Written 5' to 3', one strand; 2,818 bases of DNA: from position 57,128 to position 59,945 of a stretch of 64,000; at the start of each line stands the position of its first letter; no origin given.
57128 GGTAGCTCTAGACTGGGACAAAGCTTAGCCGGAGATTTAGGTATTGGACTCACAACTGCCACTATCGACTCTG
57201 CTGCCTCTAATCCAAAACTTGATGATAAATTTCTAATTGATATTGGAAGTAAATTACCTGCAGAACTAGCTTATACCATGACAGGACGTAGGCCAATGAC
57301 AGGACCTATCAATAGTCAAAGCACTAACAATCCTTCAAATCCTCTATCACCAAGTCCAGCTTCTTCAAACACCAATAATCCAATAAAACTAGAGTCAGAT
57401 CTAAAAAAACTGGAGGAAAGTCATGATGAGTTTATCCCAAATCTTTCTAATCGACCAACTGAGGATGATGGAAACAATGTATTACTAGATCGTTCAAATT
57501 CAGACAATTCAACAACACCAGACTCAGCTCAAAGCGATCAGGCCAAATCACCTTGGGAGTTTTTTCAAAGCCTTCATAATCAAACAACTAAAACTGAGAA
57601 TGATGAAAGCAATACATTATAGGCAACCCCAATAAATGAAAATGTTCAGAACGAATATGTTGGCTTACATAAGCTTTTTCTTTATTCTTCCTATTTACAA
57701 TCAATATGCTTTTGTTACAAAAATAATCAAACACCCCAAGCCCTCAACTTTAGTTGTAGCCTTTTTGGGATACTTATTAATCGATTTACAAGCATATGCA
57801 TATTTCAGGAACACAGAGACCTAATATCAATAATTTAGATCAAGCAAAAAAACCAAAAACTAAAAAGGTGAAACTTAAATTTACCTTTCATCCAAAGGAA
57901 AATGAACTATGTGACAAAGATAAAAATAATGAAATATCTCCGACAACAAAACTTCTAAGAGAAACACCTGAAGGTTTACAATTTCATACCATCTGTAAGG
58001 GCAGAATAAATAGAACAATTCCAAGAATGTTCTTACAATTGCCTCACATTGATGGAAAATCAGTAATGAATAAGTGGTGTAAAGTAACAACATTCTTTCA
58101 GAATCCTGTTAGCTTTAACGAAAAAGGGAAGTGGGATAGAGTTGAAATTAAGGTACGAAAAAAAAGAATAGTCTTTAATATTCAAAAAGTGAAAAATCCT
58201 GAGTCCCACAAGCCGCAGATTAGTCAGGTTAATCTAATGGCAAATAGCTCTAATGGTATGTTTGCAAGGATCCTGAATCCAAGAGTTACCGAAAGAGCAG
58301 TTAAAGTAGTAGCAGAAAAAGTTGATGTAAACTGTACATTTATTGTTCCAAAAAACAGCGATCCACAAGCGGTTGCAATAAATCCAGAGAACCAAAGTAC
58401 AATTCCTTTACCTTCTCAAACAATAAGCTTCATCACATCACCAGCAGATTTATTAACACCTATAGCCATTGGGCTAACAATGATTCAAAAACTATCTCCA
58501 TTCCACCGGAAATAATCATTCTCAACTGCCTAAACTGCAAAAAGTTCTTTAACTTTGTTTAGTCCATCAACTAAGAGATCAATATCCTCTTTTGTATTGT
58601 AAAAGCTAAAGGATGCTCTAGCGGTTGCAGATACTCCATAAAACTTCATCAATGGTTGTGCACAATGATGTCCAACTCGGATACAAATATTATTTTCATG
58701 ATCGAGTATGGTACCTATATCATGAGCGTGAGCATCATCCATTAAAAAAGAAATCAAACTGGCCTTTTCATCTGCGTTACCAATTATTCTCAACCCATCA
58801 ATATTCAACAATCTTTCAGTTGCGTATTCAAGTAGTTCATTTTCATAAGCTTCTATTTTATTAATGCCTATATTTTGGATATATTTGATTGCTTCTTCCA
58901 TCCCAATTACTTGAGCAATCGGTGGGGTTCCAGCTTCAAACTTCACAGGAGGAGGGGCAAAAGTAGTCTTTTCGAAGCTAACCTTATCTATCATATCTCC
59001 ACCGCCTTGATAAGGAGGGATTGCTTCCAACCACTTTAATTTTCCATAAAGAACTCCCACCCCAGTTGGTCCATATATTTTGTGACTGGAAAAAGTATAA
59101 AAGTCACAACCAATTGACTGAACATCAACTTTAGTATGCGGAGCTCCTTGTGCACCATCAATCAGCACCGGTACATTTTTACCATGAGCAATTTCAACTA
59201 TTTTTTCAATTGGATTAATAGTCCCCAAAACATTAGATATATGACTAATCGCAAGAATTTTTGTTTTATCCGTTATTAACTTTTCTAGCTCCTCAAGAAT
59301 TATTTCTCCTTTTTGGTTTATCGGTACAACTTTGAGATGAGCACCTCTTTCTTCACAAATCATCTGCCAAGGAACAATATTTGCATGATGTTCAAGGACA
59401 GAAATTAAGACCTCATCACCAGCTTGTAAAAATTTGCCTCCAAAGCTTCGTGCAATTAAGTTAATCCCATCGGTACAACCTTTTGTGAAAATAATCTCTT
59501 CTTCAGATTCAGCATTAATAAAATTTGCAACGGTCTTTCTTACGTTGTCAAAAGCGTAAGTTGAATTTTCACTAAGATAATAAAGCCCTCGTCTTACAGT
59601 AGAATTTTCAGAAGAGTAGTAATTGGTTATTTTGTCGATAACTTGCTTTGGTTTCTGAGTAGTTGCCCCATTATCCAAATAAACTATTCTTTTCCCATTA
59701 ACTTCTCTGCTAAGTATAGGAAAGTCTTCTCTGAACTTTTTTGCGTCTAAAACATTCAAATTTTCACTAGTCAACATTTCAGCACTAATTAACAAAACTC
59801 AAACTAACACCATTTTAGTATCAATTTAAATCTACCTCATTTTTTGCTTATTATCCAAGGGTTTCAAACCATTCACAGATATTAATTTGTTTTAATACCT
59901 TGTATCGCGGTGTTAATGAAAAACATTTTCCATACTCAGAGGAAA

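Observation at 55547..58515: A roughly 3-kb segment between convergent sufE and sufS carries a frame-interrupted gene for a bilobed hydrophobic Gly/Ala/Ser-rich protein, with one break at an A7 run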

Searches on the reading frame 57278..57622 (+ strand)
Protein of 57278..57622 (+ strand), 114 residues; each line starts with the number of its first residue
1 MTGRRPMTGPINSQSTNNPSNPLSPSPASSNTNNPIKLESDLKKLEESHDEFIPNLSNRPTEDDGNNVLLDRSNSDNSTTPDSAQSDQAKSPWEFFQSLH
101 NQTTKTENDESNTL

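Call 27: find_encoding_contigs(protein=window:57278-57622:+, flank=10000, max_places=10)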
Protein window:57278-57622:+ (114 aa): 6 contigs read that carry it; 1 place shown.
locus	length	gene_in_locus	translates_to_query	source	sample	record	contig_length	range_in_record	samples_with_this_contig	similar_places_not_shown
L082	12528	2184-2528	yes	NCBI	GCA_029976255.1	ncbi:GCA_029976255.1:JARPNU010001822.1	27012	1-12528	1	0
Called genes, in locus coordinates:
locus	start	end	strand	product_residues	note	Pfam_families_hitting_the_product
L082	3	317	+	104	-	?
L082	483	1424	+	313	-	-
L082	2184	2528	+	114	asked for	-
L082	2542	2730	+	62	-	-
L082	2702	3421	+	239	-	-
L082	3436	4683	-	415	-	PF00266:Aminotran_5, PF01053:Cys_Met_Meta_PP (weak), PF00155:Aminotran_1_2, PF01041:DegT_DnrJ_EryC1 (weak)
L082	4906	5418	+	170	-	-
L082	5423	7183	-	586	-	PF00933:Glyco_hydro_3, PF01915:Glyco_hydro_3_C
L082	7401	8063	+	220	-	-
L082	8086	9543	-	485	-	PF00330:Aconitase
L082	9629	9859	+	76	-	-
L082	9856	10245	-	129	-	PF00132:Hexapep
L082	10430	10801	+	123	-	PF01219:DAGK_prokar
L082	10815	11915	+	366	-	PF00561:Abhydrolase_1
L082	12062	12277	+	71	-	-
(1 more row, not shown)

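Call 106: search_protein_families(library=padloc, max_evalue=0.01, proteins=[P0006])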
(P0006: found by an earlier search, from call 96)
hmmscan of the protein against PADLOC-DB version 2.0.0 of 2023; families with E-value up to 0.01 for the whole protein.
P0006 (1626 aa): 1 family
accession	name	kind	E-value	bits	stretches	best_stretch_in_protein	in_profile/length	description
PDLC00694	Effector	-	0.0061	14.1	0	1221-1266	156-202/208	2TM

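Call 107: search_protein_families(library=phrogs, max_evalue=0.01, proteins=[P0006])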
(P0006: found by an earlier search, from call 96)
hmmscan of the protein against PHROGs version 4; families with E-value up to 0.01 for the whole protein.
P0006 (1626 aa): 0 families

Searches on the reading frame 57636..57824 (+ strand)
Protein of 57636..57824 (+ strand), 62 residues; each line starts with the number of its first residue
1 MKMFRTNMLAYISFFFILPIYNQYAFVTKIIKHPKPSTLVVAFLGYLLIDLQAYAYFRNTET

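Call 7: search_protein_families(library=pfam, max_evalue=1, proteins=[window:57636-57821:+])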
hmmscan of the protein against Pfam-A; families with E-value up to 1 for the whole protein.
seq(62 aa): 1 family
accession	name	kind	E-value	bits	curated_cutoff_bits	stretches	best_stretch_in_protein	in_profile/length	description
PF03506.19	Flu_C_NS1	-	0.17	12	27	1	20-61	75-111/167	Influenza C non-structural protein (NS1)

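Call 68: search_protein_families(library=ncbifam, max_evalue=1, proteins=[window:57636-57824:+])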
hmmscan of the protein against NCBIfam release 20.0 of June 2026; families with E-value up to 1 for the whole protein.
window:57636-57824:+ (62 aa): 0 families
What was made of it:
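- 57636..57824 (+): A 62-aa ORF with hydrophobic stretches. It is doubtful as a gene. No family (calls 7, 68).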

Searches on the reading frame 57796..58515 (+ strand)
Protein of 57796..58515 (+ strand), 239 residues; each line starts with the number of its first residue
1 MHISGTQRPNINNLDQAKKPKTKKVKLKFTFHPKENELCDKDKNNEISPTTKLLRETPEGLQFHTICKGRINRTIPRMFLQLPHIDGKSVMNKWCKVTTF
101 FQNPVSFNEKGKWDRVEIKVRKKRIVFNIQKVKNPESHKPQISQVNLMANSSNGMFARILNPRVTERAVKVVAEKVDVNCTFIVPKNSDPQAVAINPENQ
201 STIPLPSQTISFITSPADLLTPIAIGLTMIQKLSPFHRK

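Call 7: search_protein_families(library=pfam, max_evalue=1, proteins=[window:57796-58512:+])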
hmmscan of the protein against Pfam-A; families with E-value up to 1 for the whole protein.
seq(239 aa): 1 family
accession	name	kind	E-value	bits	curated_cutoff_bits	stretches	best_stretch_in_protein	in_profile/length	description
PF23633.1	PH_GEF_YEL1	-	0.017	15.7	25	1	102-160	56-117/186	Guanine-nucleotide exchange factor YEL1 PH domain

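Call 68: search_protein_families(library=ncbifam, max_evalue=1, proteins=[window:57796-58515:+])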
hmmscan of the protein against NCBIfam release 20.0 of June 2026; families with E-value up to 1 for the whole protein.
window:57796-58515:+ (239 aa): 0 families

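Call 96: list_cluster_members(proteins=[P0003, P0004, L085:10940-14911:+, L087:8756-13636:+, L087:15821-17797:+, L087:7607-8284:+, window:57796-58515:+, window:57278-57622:+, window:60517-62277:-])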
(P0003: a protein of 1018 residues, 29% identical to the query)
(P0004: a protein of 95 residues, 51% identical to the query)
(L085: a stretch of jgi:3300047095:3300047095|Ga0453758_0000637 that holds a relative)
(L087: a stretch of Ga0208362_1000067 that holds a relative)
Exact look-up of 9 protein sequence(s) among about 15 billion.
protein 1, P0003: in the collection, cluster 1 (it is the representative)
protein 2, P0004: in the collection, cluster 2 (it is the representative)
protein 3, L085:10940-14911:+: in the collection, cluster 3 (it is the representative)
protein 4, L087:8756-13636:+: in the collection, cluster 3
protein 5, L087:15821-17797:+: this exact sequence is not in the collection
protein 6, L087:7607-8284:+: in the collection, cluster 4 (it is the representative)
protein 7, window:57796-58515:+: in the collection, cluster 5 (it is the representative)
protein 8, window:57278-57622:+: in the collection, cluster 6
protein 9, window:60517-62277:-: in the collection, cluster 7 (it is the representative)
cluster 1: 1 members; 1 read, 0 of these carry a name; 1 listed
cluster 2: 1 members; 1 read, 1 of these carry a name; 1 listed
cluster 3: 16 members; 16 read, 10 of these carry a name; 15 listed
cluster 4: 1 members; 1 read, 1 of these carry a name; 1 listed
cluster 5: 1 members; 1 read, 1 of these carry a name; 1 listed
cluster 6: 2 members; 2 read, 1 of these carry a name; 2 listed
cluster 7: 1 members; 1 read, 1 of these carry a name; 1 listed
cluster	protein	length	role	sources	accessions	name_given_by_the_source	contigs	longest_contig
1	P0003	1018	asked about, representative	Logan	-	-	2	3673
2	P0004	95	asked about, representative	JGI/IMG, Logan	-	hypothetical protein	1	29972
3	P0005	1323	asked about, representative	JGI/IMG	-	hypothetical protein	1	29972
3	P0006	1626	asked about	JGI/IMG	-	-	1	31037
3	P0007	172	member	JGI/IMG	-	hypothetical protein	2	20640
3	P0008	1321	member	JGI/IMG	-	hypothetical protein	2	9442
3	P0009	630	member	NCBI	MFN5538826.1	MAG: C2 family cysteine protease, partial [Candidatus Melainabacteria bacterium]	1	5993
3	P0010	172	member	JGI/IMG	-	hypothetical protein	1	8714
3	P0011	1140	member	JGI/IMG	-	ribosome-associated protein YbcJ (S4-like RNA binding protein)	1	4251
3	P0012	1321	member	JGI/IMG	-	hypothetical protein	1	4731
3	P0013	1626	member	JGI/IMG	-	hypothetical protein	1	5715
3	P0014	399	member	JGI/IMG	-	hypothetical protein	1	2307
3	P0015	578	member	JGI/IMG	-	hypothetical protein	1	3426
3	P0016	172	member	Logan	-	-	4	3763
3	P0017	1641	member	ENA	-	-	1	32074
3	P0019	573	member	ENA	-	-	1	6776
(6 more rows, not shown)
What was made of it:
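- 57796..58515 (+): A 239-aa orphan ORF (NCBI QNJ31_04885). No link to the broken gene has been shown. It is a singleton cluster (call 96).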

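Call 98: find_encoding_contigs(protein=P0007, flank=6000, max_places=6)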
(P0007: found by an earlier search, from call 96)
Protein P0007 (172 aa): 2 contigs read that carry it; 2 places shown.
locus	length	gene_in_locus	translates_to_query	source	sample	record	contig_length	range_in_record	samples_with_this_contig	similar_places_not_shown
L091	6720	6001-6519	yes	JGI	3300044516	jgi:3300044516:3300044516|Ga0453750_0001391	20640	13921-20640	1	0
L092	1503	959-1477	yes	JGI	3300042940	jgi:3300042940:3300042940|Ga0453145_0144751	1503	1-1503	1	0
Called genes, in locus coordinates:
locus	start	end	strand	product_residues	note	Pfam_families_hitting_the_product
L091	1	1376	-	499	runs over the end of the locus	PF03030:H_PPase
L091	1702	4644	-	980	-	PF20464:MmeI_N, PF20465:MmeI_hel, PF20473:MmeI_Mtase, PF02384:N6_Mtase (weak), PF07669:Eco57I, PF20466:MmeI_TRD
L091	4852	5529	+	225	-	PF00072:Response_reg, PF00486:Trans_reg_C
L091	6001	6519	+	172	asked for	-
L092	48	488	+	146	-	PF00072:Response_reg (weak), PF00486:Trans_reg_C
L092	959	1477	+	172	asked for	-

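Call 99: find_encoding_contigs(protein=P0016, flank=6000, max_places=6)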
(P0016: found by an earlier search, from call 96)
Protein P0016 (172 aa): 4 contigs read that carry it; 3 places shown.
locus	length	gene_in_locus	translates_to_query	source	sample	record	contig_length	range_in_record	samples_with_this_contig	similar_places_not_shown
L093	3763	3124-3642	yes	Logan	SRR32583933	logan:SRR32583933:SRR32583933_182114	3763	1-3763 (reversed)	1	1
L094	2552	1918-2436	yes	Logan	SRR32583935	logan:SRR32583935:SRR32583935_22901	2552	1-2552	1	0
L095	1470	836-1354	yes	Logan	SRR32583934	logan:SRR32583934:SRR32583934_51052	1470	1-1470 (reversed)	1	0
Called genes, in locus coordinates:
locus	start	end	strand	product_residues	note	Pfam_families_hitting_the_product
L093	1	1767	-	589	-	?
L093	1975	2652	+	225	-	PF00072:Response_reg, PF00486:Trans_reg_C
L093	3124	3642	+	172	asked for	-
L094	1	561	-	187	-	?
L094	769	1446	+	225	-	PF00072:Response_reg, PF00486:Trans_reg_C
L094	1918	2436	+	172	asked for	-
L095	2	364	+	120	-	?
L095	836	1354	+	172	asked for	-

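Call 101: find_encoding_contigs(protein=P0019, flank=6000, max_places=4)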
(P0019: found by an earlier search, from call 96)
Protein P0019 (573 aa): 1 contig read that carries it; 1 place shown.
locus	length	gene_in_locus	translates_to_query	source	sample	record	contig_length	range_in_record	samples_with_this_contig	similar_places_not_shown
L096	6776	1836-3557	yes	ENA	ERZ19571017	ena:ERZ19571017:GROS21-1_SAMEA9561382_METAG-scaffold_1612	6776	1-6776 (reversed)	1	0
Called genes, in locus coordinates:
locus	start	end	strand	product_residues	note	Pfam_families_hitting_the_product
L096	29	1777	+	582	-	-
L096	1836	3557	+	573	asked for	PF00498:FHA (faint)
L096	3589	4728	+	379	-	PF00648:Peptidase_C2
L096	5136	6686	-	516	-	PF04244:DPRP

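Call 102: find_encoding_contigs(protein=P0008, flank=6000, max_places=4)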
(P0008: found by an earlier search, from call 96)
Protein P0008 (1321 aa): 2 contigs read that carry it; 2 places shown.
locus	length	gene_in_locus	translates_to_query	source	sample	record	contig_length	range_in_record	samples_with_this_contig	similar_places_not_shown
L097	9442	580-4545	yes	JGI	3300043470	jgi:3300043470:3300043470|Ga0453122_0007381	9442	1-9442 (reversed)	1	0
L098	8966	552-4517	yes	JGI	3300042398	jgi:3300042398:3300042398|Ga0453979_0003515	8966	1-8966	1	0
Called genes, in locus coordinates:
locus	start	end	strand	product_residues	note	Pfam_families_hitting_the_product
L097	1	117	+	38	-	?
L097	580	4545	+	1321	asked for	PF00648:Peptidase_C2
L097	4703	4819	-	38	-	PF01634:HisG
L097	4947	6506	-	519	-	PF04244:DPRP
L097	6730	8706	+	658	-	-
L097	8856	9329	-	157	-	-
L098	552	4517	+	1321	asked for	PF00648:Peptidase_C2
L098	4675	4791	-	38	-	PF01634:HisG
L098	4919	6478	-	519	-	PF04244:DPRP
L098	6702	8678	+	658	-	-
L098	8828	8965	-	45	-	?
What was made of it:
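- Tried and rejected: They are contigs that start inside the repeat region, so they are uninformative (call 102).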

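Call 106: search_protein_families(library=padloc, max_evalue=0.01, proteins=[P0006, window:57796-58515:+])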
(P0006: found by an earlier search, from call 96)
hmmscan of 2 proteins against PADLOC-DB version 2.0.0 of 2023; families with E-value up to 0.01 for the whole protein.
P0006 (1626 aa): 1 family
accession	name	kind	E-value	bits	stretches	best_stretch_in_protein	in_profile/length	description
PDLC00694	Effector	-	0.0061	14.1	0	1221-1266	156-202/208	2TM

window:57796-58515:+ (239 aa): 0 families

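Call 107: search_protein_families(library=phrogs, max_evalue=0.01, proteins=[P0006, window:57796-58515:+])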
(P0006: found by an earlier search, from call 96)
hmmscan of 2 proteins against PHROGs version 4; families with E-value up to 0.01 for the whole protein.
P0006 (1626 aa): 0 families

window:57796-58515:+ (239 aa): 0 families

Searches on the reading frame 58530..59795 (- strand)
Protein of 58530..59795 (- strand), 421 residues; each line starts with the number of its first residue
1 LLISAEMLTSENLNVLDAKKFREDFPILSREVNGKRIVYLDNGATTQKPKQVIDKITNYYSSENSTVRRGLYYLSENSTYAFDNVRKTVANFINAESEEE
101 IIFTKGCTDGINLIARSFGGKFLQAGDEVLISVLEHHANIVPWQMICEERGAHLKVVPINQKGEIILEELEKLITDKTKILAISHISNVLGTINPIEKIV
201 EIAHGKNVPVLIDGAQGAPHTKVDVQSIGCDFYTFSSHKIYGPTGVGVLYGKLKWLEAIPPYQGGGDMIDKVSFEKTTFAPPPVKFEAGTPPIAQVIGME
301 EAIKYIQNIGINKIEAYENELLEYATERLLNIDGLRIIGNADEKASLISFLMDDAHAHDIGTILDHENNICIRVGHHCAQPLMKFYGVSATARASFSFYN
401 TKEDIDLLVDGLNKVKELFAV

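Call 7: search_protein_families(library=pfam, max_evalue=1, proteins=[window:58530-59795:-])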
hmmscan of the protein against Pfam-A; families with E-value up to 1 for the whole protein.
window:58530-59795:- (421 aa): 9 families
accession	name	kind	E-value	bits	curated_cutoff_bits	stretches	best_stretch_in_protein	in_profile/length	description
PF00266.25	Aminotran_5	-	1.3e-149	498.7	21.5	1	38-408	1-371/371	Aminotransferase class-V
PF00155.27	Aminotran_1_2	-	5.4e-10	39.4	19.7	1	83-215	45-187/361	Aminotransferase class I and II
PF01041.23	DegT_DnrJ_EryC1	-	3.9e-07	30.1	19.8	1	98-224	39-156/360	DegT/DnrJ/EryC1/StrS aminotransferase family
PF01053.26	Cys_Met_Meta_PP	-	5e-07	29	27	1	121-236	86-195/381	Cys/Met metabolism PLP-dependent enzyme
PF01212.27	Beta_elim_lyase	-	0.00024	21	27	1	137-254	79-214/288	Beta-eliminating lyase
PF07418.16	PCEMA1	-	0.0017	18.1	21.4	1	17-80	66-129/294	Acidic phosphoprotein precursor PCEMA1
PF03841.19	SelA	-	0.0028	17.2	22.8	1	147-259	108-233/367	L-seryl-tRNA selenium transferase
PF24056.1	zf-C2H2_ZFHX3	-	0.1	12.8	27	1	230-240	6-16/25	Zinc finger homeobox protein 3-like, C2H2 type zinc-finger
PF00282.25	Pyridoxal_deC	-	0.15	11.2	27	1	143-217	158-238/375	Pyridoxal-dependent decarboxylase conserved domain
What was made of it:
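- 58530..59795 (-): sufS (class-V aminotransferase / cysteine desulfurase), the right flank. Pfam Aminotran_5 1.3e-149 (call 7).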

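Call 13: find_related_loci(query=window:58530-59795:-, collection=genome_contigs, flank=10000)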
Query window:58530-59795:- (421 aa) in genome_contigs; peptide patterns used: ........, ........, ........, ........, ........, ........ (x = any residue, [..] = any of these).
600 stretches matched a pattern (row limit reached: there are more); 506 encode a relative of the query (tblastn E <= 1e-3); the best 80 are kept; 80 distinct loci.
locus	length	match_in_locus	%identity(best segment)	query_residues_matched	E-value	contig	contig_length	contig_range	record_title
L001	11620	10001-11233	59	5-419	2e-171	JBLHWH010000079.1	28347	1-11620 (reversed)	MAG: Halioglobus sp. isolate 3300046534_18 Ga0491194_0002656, whole genome shotgun sequence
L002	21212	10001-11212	61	16-420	1e-170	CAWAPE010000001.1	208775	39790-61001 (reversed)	MAG: uncultured Bacteroidetes bacterium isolate MFD02923.bin.1.36 genome assembly, contig: contig_10144, whole genome sh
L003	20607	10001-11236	59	7-419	8e-170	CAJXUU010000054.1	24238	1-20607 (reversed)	MAG TPA_asm: uncultured Saprospirales bacterium isolate SRR3933377_bin.16_MetaBAT_v2.12.1_MAG genome assembly, contig: N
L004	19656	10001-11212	58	16-420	6e-169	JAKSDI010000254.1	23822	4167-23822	MAG: Chitinophagales bacterium isolate MAG.64 k141_5093380, whole genome shotgun sequence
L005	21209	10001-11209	58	16-419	5e-168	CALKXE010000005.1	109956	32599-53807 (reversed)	MAG: uncultured Saprospiraceae bacterium isolate B3_Bin_METABAT__76_sub_1 genome assembly, contig: c_000000546648, whole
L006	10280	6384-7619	59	8-420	6e-168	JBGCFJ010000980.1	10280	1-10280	MAG: Saprospiraceae bacterium isolate SGMAG-24 contig980, whole genome shotgun sequence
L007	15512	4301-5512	59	16-420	9e-168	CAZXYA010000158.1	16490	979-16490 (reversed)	MAG TPA_asm: uncultured Saprospiraceae bacterium isolate SRP065251_co1_7 genome assembly, contig: NODE_2756_length_16490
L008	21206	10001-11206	61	17-419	6e-168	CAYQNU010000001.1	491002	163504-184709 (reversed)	MAG TPA_asm: uncultured Flavobacteriales bacterium isolate SRP329715_co2_57 genome assembly, contig: NODE_12_length_4910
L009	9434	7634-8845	59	16-420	2e-167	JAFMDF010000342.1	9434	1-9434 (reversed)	MAG: Bacteroidetes bacterium isolate CPBay_Spr30G08_47 NODE_4666_length_9434_cov_11.093720, whole genome shotgun sequenc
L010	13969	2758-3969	58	15-419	3e-167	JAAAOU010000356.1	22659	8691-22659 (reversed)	MAG: Bacteroidetes bacterium isolate GSL.Bin30 NODE_1377_length_22659_cov_0.314491, whole genome shotgun sequence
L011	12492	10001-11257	57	1-420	1e-166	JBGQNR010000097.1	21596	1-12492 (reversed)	MAG: Acidobacteriota bacterium isolate OBJ2_061818_130_43 k141_427462_length_21596_cov_13.0000, whole genome shotgun seq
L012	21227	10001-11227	59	10-419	6e-166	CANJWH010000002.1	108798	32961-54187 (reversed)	MAG: Bacteroidetes bacterium isolate RH-23may17-764 genome assembly, contig: RH-23may17-C1242, whole genome shotgun sequ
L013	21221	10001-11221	58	13-420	1e-165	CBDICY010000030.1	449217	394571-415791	MAG: Saprospiraceae bacterium isolate 951dd66b-73de-4a3c-8e3a-a805efb1aa3c genome assembly, contig: contig_30, whole gen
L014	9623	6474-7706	58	9-420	1e-165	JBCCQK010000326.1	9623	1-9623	MAG: Bacteroidota bacterium isolate P01_D01_bin.150 k141_744440_length_9623_cov_10.0000, whole genome shotgun sequence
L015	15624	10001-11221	56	13-420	2e-165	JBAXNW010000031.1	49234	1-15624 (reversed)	MAG: Bacteroidota bacterium isolate ELA489 MAG489_31, whole genome shotgun sequence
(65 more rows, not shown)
